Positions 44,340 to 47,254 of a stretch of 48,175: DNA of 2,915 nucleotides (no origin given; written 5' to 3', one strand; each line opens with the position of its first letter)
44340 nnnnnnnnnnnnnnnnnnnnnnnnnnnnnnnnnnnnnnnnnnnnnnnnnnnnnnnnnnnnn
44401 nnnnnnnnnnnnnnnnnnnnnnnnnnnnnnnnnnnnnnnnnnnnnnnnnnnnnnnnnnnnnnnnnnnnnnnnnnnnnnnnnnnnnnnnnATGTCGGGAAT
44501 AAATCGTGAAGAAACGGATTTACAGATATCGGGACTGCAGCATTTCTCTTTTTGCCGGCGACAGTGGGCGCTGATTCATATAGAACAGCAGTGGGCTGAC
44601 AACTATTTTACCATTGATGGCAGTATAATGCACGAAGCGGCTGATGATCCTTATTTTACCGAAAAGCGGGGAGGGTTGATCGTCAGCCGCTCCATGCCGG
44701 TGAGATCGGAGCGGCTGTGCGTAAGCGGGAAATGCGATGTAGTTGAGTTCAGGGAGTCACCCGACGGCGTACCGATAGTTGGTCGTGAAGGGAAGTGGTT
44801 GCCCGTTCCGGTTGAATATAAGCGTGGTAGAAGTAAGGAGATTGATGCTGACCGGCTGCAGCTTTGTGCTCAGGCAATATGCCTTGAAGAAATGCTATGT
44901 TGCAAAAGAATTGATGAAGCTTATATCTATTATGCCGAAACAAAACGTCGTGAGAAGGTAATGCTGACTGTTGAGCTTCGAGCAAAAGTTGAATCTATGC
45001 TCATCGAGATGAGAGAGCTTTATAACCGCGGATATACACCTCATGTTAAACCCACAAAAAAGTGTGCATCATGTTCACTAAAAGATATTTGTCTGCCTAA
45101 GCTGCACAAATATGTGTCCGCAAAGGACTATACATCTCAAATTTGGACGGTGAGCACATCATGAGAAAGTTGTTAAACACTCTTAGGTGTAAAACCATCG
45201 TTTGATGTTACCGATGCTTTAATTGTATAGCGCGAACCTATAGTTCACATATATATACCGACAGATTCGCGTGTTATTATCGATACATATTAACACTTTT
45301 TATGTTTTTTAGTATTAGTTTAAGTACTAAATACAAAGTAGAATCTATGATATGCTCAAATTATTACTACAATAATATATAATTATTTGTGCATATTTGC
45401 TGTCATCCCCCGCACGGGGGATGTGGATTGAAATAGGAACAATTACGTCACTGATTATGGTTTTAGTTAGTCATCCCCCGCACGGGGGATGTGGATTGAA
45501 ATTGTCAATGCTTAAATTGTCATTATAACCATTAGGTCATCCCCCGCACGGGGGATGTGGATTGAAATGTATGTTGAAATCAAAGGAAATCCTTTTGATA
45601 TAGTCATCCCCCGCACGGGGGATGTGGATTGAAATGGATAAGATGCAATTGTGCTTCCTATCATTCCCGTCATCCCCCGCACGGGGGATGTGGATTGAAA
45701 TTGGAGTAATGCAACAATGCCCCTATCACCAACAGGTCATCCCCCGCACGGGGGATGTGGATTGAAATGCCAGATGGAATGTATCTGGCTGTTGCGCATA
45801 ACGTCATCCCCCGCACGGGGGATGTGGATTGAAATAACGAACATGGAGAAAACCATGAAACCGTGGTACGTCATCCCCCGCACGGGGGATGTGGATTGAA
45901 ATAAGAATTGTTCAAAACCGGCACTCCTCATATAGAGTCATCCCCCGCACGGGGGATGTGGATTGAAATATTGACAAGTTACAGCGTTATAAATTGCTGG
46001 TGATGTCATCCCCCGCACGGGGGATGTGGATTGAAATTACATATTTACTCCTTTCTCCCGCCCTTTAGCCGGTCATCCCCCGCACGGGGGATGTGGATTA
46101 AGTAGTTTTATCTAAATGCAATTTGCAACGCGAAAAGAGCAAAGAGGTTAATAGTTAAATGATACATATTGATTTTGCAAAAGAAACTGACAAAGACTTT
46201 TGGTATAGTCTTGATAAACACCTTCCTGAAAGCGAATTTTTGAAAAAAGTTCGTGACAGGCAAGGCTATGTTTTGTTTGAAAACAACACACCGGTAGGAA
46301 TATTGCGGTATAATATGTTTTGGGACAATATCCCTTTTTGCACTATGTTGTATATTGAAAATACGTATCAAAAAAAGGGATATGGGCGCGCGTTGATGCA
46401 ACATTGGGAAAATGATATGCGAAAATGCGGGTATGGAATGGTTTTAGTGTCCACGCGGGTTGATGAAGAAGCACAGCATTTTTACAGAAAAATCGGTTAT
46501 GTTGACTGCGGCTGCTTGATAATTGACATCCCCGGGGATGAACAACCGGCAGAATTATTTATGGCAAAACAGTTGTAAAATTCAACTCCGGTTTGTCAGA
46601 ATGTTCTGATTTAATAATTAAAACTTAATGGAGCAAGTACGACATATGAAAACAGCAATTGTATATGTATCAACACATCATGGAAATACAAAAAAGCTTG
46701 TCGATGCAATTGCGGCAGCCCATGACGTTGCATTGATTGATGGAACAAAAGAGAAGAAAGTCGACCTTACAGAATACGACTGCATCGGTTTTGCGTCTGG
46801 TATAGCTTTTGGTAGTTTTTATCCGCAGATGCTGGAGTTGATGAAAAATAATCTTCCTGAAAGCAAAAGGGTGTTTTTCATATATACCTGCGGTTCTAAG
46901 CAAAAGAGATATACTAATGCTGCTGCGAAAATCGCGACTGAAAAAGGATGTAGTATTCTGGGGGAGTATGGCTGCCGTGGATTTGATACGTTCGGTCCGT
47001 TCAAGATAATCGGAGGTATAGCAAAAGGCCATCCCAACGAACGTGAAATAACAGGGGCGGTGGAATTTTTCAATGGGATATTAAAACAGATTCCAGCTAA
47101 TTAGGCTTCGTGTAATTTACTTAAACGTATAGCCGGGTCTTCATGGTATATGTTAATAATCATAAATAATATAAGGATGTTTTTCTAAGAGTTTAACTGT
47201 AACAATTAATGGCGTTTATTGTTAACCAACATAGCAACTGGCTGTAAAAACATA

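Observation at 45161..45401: Type I-C CRISPR-Cas locus whose adaptation module was removed by a clean internal deletion (cas1 head fused to cas2 tail)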

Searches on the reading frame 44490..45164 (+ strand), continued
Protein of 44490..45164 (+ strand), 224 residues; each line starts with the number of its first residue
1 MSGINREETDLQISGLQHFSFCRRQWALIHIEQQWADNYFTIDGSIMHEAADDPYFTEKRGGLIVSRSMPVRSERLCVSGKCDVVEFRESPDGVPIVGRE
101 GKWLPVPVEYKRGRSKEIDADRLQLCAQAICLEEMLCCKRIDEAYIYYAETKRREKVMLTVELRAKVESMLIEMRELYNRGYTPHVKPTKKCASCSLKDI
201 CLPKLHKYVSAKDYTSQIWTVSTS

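Call 55: find_encoding_contigs(protein=P0008, flank=4000, max_places=3)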
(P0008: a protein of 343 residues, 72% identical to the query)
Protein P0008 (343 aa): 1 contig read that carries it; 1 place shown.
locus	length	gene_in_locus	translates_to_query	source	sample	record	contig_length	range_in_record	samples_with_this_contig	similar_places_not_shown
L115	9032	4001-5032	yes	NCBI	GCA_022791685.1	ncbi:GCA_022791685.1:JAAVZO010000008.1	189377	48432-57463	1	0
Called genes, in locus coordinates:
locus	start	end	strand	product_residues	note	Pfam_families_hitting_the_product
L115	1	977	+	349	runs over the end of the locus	PF16745:RsgA_N (weak), PF03193:RsgA_GTPase, PF01926:MMR_HSR1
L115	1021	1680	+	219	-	PF04263:TPK_catalytic, PF04265:TPK_B1_binding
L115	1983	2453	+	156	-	-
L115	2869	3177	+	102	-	PF01035:DNA_binding_1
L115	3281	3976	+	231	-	PF01930:Cas_Cas4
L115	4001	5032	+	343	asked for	PF01867:Cas_Cas1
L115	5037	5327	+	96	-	PF09827:CRISPR_Cas2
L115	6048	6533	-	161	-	PF06908:YpsA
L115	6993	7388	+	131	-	-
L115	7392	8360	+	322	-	PF03009:GDPD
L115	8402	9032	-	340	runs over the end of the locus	PF00150:Cellulase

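Call 56: find_encoding_contigs(protein=P0004, flank=4000, max_places=4)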
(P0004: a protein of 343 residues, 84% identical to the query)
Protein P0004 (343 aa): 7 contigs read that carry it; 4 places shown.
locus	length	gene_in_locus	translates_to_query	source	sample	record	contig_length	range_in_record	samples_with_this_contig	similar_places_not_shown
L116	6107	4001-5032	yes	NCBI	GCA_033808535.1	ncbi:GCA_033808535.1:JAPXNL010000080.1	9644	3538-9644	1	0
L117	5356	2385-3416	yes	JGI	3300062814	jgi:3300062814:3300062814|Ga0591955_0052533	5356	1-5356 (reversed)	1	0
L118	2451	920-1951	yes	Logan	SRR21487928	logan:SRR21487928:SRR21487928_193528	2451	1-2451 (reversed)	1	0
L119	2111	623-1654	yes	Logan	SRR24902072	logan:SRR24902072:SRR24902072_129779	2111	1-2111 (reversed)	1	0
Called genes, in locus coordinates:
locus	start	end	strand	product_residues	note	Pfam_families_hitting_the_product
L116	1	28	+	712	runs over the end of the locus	PF01966:HD (weak), PF00270:DEAD, PF04851:ResIII, PF22590:Cas3-like_C_2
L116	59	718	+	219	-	PF09704:Cas_Cas5d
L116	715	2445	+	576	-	PF09709:Cas_Csd1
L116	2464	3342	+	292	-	PF05107:Cas_Cas7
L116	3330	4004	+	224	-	PF01930:Cas_Cas4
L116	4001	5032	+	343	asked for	PF01867:Cas_Cas1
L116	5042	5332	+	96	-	PF09827:CRISPR_Cas2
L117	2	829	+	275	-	PF09709:Cas_Csd1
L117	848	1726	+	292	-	PF05107:Cas_Cas7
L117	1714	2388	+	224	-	PF01930:Cas_Cas4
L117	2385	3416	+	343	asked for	PF01867:Cas_Cas1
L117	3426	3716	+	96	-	PF09827:CRISPR_Cas2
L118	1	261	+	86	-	?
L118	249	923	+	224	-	PF01930:Cas_Cas4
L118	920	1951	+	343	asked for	PF01867:Cas_Cas1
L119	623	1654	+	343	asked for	PF01867:Cas_Cas1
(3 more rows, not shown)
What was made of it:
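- Tried and rejected: Looking up the two nearest NCBI Cas1 relatives, to see whether they came from the same MAG as the deletion allele, showed they belong to other assemblies (calls 55, 56).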

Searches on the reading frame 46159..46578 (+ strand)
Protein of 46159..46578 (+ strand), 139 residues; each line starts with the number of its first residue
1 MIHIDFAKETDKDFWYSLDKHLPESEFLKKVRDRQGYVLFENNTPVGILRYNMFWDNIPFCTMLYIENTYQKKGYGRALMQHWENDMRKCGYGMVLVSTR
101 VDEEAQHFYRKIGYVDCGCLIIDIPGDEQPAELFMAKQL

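Call 4: search_protein_families(library=ncbifam, proteins=[window:46159-46578:+])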
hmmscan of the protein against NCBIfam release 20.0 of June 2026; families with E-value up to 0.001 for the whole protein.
window:46159-46578:+ (139 aa): 6 families
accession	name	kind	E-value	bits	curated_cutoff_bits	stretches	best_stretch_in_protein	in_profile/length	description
TIGR01575.1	rimI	equivalog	4.5e-08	33.3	86.4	1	32-117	29-115/132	ribosomal protein S18-alanine N-acetyltransferase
NF005840.0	PRK07757.1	equivalog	7.1e-06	26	154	1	34-115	42-119/153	N-acetyltransferase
NF053587.1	SpmdActasePaiA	equivalog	8e-06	25.7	250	1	64-139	96-171/172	spermidine/spermine N(1)-acetyltransferase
NF000487.1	stat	exception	6.3e-05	22.6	420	1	68-119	114-166/189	streptothricin N-acetyltransferase STAT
NF002959.0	PRK03624.1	equivalog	0.00013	21.7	124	1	64-116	78-131/147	GNAT family acetyltransferase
NF000482.1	AAC_3_XI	exception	0.00098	18.9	300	0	49-115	65-133/148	aminoglycoside N-acetyltransferase AAC(3)-XI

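Call 49: find_encoding_contigs(protein=window:46159-46578:+, flank=5000, max_places=10)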
Protein window:46159-46578:+ (139 aa): 2 contigs read that carry it; 2 places shown.
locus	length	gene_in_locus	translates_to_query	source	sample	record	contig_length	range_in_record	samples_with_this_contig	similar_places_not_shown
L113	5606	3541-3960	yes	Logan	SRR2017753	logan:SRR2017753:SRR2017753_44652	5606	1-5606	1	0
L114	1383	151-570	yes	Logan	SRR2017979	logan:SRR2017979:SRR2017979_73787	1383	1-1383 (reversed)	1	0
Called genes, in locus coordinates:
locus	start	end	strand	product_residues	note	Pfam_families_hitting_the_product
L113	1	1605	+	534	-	?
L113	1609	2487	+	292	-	PF05107:Cas_Cas7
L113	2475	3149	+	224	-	PF01930:Cas_Cas4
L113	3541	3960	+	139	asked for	PF00583:Acetyltransf_1, PF13673:Acetyltransf_10, PF13508:Acetyltransf_7, PF08445:FR47 (weak)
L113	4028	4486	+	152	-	PF12641:Flavodoxin_3 (weak), PF12724:Flavodoxin_5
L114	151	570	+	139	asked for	PF00583:Acetyltransf_1, PF13673:Acetyltransf_10, PF13508:Acetyltransf_7, PF08445:FR47 (weak)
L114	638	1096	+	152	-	PF12641:Flavodoxin_3 (weak), PF12724:Flavodoxin_5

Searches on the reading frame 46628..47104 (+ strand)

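Call 4: search_protein_families(library=ncbifam, proteins=[window:46628-47104:+])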
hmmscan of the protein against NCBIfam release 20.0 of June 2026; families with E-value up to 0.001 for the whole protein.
window:46628-47104:+ (158 aa): 3 families
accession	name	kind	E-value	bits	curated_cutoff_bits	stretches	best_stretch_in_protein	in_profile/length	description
NF045594.1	flavodox_BilS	equivalog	1.1e-06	28.7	155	1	10-118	2-111/160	flavodoxin family protein BilS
NF038196.1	ferrodoxin_EFR1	subfamily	1.4e-06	28.6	75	1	18-114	7-106/242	EFR1 family ferrodoxin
NF008316.0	PRK11104.1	equivalog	0.00029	20.7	142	1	7-84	1-85/177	menaquinone-dependent protoporphyrinogen IX dehydrogenase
